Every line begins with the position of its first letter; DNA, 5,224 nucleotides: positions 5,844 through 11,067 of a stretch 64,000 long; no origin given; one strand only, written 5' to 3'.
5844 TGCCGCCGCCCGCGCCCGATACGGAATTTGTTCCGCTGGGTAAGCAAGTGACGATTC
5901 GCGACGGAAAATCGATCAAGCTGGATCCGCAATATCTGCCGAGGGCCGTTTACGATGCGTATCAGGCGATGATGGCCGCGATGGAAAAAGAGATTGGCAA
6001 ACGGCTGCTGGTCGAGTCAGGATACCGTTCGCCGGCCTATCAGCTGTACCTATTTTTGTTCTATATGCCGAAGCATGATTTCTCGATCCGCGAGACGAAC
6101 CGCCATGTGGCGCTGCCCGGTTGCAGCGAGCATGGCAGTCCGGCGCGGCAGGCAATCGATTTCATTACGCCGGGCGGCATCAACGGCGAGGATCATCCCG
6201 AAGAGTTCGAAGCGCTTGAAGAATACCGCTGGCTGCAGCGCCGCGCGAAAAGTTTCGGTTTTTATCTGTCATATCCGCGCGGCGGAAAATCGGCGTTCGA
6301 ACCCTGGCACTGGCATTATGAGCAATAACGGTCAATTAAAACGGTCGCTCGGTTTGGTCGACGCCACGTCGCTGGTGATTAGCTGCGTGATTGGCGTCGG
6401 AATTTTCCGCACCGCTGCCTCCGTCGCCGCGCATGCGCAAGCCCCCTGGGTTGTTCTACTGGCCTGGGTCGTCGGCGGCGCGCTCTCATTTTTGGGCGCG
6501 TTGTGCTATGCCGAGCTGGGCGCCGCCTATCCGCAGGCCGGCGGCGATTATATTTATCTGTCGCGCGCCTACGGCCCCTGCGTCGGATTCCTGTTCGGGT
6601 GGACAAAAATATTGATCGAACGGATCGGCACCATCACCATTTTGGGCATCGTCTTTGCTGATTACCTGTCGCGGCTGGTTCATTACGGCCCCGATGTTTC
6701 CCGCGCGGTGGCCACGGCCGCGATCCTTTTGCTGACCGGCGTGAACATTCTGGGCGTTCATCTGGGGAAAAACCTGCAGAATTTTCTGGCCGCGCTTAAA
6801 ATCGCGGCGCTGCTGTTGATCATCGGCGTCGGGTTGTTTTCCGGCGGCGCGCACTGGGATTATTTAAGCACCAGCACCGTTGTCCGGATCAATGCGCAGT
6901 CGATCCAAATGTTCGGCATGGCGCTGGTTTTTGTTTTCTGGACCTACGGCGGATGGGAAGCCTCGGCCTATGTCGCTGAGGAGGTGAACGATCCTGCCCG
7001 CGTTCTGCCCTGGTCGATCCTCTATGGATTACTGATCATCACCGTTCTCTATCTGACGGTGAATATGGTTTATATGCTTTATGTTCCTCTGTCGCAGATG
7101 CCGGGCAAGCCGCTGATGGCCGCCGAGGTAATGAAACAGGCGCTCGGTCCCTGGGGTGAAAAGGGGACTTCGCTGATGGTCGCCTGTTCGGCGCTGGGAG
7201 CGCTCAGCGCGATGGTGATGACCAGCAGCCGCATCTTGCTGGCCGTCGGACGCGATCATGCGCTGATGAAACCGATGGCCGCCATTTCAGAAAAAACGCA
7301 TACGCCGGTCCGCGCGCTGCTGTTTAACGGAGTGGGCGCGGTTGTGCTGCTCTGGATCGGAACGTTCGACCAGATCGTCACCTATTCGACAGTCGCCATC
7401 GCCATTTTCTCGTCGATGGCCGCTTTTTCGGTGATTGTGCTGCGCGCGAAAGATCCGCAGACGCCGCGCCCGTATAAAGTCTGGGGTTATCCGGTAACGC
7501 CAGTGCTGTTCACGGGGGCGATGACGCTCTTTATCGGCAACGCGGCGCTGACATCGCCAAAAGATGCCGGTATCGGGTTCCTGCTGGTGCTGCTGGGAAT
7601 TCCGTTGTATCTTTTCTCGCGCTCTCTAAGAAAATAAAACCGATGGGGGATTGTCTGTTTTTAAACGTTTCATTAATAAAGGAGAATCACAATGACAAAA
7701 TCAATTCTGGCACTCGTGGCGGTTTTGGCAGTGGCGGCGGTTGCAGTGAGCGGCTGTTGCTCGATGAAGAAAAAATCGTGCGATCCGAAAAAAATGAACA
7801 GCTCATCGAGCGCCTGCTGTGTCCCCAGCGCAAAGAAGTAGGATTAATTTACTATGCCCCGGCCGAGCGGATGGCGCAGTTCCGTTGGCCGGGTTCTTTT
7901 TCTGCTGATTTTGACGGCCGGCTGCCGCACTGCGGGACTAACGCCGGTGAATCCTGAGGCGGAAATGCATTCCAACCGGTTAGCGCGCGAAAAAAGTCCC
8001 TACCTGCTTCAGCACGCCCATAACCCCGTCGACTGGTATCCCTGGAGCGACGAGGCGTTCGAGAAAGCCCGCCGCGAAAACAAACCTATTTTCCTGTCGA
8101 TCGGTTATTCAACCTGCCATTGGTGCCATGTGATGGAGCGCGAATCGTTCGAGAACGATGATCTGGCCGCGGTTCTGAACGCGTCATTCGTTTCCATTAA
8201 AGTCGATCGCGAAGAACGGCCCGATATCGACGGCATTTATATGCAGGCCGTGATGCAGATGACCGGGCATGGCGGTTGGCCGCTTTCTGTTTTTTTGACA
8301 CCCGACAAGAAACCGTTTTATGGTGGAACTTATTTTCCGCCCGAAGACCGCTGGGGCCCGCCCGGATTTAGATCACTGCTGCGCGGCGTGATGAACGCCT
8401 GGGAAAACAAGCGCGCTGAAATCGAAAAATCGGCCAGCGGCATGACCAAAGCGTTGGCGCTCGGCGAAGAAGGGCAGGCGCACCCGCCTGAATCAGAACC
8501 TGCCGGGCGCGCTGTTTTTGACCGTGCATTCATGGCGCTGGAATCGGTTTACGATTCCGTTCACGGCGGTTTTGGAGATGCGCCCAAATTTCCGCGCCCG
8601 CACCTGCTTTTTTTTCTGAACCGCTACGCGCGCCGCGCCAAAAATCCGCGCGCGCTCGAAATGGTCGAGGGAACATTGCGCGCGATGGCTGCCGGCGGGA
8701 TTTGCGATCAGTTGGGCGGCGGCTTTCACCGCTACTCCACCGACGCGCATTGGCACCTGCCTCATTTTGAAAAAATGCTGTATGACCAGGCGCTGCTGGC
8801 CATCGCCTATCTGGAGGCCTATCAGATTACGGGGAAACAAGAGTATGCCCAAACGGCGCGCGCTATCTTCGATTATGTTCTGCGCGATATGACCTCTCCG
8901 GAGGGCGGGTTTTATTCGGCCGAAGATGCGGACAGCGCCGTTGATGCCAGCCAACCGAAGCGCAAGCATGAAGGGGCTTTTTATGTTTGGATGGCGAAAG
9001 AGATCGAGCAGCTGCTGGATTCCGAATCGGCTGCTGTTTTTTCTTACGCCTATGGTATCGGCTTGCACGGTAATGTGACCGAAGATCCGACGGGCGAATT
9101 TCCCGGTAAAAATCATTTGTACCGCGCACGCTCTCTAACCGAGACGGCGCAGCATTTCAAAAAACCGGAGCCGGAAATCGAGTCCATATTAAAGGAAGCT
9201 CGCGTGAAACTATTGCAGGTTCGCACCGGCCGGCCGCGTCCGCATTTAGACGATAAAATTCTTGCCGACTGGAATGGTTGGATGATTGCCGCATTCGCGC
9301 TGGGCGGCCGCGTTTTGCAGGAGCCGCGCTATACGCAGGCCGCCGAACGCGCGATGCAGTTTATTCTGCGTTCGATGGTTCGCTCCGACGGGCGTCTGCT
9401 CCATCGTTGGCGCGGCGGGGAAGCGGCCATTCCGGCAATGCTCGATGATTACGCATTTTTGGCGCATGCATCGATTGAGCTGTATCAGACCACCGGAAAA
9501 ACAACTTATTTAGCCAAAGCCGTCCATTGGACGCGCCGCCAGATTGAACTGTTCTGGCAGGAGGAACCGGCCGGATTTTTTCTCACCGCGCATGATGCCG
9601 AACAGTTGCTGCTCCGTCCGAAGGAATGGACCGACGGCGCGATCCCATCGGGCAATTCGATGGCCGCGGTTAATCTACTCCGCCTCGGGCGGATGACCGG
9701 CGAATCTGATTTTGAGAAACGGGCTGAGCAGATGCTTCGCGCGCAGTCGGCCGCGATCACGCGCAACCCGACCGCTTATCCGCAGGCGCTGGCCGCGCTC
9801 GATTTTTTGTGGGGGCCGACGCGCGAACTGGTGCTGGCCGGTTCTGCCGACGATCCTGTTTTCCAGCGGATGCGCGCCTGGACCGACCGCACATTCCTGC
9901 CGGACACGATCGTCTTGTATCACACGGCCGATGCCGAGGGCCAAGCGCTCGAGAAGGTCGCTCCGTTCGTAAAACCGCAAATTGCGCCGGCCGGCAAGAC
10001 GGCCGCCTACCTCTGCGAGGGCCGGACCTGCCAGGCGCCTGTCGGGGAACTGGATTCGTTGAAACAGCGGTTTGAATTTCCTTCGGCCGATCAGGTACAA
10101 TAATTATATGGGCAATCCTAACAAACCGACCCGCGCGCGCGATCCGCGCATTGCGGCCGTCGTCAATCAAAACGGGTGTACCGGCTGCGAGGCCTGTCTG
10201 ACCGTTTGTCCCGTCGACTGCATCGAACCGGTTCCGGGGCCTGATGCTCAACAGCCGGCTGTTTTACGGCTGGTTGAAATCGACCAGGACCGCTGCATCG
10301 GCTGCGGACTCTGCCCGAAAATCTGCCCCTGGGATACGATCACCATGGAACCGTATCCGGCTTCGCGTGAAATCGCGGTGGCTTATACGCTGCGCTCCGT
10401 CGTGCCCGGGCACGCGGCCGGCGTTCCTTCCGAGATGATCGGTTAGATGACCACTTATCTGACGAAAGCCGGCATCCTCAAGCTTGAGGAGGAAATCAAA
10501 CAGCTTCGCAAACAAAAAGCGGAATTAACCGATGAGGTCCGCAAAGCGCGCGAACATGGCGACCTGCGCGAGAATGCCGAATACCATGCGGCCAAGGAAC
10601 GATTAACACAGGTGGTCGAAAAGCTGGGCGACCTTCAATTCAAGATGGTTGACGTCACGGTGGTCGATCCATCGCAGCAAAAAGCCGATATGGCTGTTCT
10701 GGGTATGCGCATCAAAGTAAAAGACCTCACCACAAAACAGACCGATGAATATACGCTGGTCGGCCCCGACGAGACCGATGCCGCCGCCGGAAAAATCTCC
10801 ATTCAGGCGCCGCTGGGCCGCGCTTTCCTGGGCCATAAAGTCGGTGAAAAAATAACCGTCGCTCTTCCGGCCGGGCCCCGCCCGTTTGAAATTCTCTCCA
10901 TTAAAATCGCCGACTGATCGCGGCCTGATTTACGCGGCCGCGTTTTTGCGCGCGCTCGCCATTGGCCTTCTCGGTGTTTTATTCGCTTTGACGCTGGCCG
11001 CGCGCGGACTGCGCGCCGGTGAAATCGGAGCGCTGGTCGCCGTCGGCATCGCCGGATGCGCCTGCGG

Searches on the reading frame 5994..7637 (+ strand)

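Call 7: search_protein_families(library=pfam, max_evalue=0.001, proteins=[window:5994-7637:+])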
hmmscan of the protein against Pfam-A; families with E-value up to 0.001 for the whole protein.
window:5994-7637:+ (547 aa): 2 families
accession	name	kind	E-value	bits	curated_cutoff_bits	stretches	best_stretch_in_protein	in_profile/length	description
PF13520.12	AA_permease_2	-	9.1e-59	199.9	27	1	119-514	1-399/427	Amino acid permease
PF00324.27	AA_permease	-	2.4e-30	106.1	24.6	1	126-519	4-422/470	Amino acid permease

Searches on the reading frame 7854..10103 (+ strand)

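Call 7: search_protein_families(library=pfam, max_evalue=0.001, proteins=[window:7854-10103:+])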
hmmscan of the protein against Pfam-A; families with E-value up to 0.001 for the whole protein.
window:7854-10103:+ (749 aa): 5 families
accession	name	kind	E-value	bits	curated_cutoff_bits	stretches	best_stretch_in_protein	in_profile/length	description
PF03190.21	Thioredox_DsbH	-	4.6e-79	264.5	27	1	41-201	2-162/163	Protein of unknown function, DUF255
PF13899.12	Thioredoxin_7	-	4.2e-12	46.5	27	1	60-150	1-83/83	Thioredoxin-like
PF07470.19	Glyco_hydro_88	-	7.1e-06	25.7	26.6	0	305-355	69-120/352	Glycosyl Hydrolase Family 88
PF07221.17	GlcNAc_2-epim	-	7.4e-05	22.6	23.4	1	254-369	223-336/347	N-acylglucosamine 2-epimerase (GlcNAc 2-epimerase)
PF06917.19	Pectate_lyase_2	-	0.00077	18.7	26.6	0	311-356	404-448/491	Periplasmic pectate lyase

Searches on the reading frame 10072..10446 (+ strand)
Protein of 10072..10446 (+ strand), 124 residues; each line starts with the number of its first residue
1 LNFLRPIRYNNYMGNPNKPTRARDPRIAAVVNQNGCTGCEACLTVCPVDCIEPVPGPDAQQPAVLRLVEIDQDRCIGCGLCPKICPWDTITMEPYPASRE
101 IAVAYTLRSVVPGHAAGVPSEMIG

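Call 7: search_protein_families(library=pfam, max_evalue=0.001, proteins=[window:10072-10446:+])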
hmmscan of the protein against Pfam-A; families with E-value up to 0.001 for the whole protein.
window:10072-10446:+ (124 aa): 15 families
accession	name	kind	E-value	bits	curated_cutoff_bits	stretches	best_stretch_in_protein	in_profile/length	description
PF12838.12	Fer4_7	-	2.6e-15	57.1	27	2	36-88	2-51/52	4Fe-4S dicluster domain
PF14697.11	Fer4_21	-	5.4e-13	49.3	35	2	29-52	34-58/59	4Fe-4S dicluster domain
PF00037.32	Fer4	-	3.8e-12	45.9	21.1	2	68-91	1-24/24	4Fe-4S binding domain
PF12797.12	Fer4_2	-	1.3e-10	41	24.5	2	68-87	3-22/22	4Fe-4S binding domain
PF25160.1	LdpA_Fe-S-bd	-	3.9e-10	39.8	27.6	1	67-95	20-48/49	LdpA Fe-S cluster-binding domain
PF13237.11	Fer4_10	-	8e-10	38.9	25.5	1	68-93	2-29/53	4Fe-4S dicluster domain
PF12837.12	Fer4_6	-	4.6e-09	36.2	25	1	68-86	2-20/24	4Fe-4S binding domain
PF13183.11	Fer4_8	-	1.2e-07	32.6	27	0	73-101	3-32/68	4Fe-4S dicluster domain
PF13187.11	Fer4_9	-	2.4e-07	31.1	27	1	36-88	2-50/52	4Fe-4S dicluster domain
PF12800.12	Fer4_4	-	2.3e-06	27.9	24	0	73-86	2-15/17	4Fe-4S binding domain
PF13484.11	Fer4_16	-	7.3e-06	27.1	30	0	36-87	2-65/66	4Fe-4S double cluster binding domain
PF13534.11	Fer4_17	-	2.4e-05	25.2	22.2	0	74-86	45-57/61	4Fe-4S dicluster domain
PF12798.12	Fer4_3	-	2.4e-05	25.2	27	0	75-88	1-14/15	4Fe-4S binding domain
PF13459.11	Fer4_15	-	2.7e-05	25.2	22.4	1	68-86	1-19/66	4Fe-4S single cluster domain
PF17179.9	Fer4_22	-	0.00076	20.7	27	0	70-87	76-93/95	4Fe-4S dicluster domain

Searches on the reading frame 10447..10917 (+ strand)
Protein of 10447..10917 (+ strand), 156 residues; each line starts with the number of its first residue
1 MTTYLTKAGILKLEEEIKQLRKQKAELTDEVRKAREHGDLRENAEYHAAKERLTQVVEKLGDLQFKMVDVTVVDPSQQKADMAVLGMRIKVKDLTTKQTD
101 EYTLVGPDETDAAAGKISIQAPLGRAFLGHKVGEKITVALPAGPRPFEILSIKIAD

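Call 7: search_protein_families(library=pfam, max_evalue=0.001, proteins=[window:10447-10917:+])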
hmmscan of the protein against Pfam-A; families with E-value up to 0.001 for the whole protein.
window:10447-10917:+ (156 aa): 2 families
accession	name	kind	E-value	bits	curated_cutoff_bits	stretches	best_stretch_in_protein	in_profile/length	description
PF01272.25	GreA_GreB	-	1e-23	83.5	26.9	1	80-153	3-76/77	Transcription elongation factor, GreA/GreB, C-term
PF03449.20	GreA_GreB_N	-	3.7e-18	65.9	24.5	1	4-70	2-69/71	Transcription elongation factor, N-terminal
